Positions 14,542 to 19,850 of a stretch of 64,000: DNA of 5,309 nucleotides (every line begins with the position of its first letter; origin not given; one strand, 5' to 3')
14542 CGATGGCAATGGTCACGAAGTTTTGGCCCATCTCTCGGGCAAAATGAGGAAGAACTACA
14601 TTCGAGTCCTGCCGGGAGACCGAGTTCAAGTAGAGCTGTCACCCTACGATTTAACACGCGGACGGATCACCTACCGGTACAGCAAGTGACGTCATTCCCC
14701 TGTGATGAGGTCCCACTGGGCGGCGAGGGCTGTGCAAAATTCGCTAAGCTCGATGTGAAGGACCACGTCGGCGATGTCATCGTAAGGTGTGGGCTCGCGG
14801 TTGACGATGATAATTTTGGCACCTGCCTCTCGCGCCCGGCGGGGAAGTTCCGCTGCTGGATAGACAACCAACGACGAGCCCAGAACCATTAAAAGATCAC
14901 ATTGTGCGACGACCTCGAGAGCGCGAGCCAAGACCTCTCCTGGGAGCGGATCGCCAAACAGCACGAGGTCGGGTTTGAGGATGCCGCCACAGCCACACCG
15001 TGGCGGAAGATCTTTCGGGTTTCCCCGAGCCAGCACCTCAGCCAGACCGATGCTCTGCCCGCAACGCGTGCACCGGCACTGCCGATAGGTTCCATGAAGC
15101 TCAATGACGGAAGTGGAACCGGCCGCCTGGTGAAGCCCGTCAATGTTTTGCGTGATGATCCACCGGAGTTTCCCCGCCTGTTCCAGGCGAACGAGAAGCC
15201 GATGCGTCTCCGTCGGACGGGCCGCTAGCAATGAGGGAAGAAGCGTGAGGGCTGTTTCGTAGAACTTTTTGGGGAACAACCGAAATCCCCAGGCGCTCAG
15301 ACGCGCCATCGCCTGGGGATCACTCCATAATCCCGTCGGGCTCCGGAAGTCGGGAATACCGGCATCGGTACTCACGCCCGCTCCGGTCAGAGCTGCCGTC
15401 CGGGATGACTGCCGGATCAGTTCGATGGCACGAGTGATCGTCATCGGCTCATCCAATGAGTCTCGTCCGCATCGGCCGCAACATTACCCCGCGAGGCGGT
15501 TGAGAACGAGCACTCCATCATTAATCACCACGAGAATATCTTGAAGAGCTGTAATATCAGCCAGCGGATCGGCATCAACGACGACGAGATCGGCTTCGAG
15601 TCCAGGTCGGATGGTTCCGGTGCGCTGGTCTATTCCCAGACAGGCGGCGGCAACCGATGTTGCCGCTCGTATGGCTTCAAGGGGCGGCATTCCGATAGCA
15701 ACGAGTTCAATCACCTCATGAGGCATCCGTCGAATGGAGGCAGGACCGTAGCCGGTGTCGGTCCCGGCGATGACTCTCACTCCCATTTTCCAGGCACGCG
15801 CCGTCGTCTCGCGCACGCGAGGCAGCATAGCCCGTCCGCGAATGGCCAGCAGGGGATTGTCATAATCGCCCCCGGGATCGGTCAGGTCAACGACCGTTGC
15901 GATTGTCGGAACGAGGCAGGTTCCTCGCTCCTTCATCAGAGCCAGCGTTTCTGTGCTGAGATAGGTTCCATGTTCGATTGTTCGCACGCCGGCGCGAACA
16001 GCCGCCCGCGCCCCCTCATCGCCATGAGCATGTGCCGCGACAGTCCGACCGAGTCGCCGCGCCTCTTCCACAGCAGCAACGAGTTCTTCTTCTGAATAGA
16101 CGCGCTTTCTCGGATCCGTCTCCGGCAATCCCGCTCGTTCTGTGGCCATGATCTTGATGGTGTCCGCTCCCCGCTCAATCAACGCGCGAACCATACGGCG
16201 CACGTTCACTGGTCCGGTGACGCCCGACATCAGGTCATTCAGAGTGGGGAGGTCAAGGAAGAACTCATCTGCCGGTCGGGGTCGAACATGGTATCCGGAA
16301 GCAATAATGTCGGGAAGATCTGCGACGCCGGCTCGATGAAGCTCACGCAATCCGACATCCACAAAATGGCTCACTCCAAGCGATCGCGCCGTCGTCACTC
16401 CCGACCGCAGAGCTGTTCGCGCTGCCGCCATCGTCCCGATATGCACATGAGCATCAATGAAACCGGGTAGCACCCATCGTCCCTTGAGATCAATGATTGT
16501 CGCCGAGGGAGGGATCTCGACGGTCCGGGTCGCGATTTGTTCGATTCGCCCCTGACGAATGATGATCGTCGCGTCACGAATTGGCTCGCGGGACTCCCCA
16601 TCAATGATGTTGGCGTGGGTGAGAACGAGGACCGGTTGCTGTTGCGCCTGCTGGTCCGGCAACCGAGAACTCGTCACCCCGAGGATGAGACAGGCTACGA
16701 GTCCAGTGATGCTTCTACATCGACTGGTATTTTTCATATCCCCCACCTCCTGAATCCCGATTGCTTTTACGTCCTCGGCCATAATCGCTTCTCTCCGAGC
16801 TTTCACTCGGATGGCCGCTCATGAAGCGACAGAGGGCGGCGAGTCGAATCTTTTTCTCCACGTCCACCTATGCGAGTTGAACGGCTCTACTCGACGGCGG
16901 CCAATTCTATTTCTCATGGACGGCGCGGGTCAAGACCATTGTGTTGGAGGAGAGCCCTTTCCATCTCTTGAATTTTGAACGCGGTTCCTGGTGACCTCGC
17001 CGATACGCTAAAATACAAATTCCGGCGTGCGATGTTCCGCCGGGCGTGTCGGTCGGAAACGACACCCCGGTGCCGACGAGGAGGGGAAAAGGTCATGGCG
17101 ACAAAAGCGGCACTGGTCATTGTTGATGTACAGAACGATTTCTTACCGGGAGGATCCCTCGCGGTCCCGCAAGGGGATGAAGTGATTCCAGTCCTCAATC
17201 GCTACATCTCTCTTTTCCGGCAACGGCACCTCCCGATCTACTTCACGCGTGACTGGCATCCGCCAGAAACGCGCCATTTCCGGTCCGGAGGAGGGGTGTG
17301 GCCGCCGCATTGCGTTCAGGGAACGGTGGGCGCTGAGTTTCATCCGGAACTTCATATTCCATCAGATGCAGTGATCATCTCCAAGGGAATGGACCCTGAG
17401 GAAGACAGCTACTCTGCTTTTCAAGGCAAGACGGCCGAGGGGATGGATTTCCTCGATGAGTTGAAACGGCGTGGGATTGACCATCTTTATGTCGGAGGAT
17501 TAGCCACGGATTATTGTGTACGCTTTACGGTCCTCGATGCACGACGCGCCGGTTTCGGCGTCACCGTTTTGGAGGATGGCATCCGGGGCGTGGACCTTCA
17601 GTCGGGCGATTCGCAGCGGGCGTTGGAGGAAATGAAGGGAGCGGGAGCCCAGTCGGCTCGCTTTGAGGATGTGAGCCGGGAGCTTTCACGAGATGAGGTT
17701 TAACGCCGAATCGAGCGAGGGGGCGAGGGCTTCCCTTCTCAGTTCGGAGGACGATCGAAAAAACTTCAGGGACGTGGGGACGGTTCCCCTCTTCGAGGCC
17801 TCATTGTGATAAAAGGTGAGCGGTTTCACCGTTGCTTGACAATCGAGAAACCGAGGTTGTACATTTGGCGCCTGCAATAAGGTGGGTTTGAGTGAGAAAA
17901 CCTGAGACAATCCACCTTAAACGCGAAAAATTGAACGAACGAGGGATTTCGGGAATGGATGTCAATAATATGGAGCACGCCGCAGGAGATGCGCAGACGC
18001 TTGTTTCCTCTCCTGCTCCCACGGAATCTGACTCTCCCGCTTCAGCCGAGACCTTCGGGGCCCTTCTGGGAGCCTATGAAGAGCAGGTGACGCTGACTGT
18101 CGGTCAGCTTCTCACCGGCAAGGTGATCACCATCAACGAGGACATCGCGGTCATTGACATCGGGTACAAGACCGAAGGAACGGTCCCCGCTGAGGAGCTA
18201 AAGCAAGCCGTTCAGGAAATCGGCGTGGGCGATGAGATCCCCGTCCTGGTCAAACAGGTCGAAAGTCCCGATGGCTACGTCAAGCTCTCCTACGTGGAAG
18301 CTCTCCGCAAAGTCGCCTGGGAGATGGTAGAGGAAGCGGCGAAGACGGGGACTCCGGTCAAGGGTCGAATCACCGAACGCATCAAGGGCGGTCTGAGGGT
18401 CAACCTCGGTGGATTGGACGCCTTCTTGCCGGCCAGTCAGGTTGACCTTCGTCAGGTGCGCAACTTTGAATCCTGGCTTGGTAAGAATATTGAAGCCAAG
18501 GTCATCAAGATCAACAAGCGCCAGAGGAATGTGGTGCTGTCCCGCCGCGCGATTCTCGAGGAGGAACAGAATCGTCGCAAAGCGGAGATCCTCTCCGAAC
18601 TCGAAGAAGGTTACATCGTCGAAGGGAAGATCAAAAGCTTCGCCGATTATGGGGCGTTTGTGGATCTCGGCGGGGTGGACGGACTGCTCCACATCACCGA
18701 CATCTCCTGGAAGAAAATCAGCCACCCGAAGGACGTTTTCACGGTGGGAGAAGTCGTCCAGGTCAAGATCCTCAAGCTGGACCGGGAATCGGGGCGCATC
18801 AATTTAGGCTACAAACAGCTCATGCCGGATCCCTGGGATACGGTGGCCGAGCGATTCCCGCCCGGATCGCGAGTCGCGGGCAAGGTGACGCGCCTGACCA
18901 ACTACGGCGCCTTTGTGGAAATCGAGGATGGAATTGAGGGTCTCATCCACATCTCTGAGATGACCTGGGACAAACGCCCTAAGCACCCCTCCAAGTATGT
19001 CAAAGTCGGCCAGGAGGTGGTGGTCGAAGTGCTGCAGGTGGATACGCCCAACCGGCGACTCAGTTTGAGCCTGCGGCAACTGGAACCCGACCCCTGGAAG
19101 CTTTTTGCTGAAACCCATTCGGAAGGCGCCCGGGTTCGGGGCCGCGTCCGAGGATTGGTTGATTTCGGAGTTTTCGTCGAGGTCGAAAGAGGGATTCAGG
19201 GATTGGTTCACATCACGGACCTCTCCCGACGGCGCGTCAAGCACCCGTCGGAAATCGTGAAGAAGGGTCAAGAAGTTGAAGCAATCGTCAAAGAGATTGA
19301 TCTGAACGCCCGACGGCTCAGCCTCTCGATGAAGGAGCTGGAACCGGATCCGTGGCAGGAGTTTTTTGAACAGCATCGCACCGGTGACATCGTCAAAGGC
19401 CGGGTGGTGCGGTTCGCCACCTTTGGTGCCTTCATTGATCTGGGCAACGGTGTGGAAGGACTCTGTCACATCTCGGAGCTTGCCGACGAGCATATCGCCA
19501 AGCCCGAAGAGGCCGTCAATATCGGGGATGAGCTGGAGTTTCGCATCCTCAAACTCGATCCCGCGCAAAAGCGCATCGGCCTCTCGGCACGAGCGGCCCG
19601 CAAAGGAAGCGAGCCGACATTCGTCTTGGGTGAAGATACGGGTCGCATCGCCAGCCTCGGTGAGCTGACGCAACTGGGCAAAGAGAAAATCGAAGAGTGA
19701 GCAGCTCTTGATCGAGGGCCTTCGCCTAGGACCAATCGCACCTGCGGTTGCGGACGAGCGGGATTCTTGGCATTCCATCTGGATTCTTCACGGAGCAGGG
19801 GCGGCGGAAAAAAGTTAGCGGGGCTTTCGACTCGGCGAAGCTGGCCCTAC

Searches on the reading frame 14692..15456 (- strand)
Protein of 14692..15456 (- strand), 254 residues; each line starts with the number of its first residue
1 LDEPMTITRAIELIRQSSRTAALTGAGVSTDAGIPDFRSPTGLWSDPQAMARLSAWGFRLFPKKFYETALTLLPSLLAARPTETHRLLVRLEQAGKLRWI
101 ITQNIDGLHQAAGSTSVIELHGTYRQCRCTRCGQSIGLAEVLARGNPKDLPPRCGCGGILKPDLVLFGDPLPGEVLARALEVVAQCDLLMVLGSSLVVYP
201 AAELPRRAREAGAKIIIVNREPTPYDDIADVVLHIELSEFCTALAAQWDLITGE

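Call 32: search_protein_families(library=pfam, proteins=[window:14692-15456:-], max_evalue=0.00001)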
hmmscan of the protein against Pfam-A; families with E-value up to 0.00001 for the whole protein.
window:14692-15456:- (254 aa): 1 family
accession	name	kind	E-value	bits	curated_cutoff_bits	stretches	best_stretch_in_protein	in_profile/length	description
PF02146.23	SIR2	-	1.8e-47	162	24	1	25-200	1-180/180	Sir2 family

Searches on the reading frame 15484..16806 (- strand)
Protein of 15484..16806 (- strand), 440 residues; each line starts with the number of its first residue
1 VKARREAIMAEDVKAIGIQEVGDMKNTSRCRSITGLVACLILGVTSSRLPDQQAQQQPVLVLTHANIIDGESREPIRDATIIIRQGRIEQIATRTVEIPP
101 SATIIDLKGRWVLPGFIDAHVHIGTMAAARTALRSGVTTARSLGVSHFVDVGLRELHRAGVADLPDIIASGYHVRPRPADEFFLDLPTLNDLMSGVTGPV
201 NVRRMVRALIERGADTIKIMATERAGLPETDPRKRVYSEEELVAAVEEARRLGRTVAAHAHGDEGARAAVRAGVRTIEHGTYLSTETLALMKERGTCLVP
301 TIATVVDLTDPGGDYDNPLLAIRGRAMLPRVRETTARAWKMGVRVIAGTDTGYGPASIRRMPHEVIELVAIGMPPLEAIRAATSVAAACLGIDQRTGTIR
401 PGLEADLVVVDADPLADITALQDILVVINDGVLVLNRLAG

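Call 33: search_protein_families(library=pfam, proteins=[window:15484-16806:-], max_evalue=0.00001)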
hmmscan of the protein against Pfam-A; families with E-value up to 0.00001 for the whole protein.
window:15484-16806:- (440 aa): 2 families
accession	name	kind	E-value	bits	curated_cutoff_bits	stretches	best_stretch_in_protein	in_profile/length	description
PF01979.26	Amidohydro_1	-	4.9e-43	148.1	25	1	111-433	1-344/345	Amidohydrolase family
PF07969.17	Amidohydro_3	-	1.2e-23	84.7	29.7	2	237-416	259-450/472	Amidohydrolase family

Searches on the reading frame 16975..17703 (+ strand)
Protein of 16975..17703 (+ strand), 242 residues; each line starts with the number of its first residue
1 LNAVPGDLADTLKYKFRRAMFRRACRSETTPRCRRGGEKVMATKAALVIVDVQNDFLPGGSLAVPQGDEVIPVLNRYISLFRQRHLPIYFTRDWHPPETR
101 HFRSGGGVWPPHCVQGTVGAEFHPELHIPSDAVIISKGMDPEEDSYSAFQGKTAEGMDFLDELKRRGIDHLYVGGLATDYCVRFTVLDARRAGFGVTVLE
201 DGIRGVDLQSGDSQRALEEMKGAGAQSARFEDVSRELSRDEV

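Call 33: search_protein_families(library=pfam, proteins=[window:16975-17703:+], max_evalue=0.00001)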
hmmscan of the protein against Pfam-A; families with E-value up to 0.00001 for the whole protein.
window:16975-17703:+ (242 aa): 1 family
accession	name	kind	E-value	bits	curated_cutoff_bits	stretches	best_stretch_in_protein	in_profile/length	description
PF00857.26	Isochorismatase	-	4.3e-32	112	27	1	45-226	1-169/175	Isochorismatase domain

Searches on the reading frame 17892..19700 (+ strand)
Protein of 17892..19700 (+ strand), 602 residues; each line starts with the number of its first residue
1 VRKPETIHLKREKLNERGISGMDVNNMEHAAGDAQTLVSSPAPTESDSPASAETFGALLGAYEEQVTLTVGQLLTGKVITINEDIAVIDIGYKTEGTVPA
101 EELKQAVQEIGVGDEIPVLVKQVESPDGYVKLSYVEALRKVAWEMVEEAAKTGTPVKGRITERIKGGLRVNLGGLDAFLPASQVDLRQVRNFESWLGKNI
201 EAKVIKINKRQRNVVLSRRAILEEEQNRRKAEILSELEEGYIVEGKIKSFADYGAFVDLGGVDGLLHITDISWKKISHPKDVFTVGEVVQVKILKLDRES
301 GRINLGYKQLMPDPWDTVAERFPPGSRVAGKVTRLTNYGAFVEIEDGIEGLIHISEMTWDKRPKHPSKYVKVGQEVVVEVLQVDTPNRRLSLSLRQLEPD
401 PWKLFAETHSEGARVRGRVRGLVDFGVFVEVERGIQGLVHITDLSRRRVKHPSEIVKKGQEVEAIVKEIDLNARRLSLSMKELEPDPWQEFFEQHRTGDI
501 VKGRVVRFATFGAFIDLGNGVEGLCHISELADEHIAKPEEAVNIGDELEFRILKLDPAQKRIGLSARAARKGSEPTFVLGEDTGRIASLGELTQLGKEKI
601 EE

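Call 33: search_protein_families(library=pfam, proteins=[window:17892-19700:+], max_evalue=0.00001)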
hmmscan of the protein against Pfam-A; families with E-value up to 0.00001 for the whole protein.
window:17892-19700:+ (602 aa): 5 families
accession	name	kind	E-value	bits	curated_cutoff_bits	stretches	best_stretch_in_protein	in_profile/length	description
PF00575.29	S1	-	5.9e-106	347.4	22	6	495-567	2-74/74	S1 RNA binding domain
PF23459.1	S1_RRP5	-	2.2e-31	108.6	27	2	411-479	3-71/72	RRP5 S1 domain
PF21710.3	Spt6_S1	-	4.1e-17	62.7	27.5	0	321-396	13-88/91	Spt6, S1/OB domain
PF13509.12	S1_2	-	8.4e-09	35.9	21.8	0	498-534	2-38/61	S1 domain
PF24685.1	OB_RRP5_4th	-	2.4e-06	27.9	31.5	0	511-554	24-70/92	RRP5 OB-fold domain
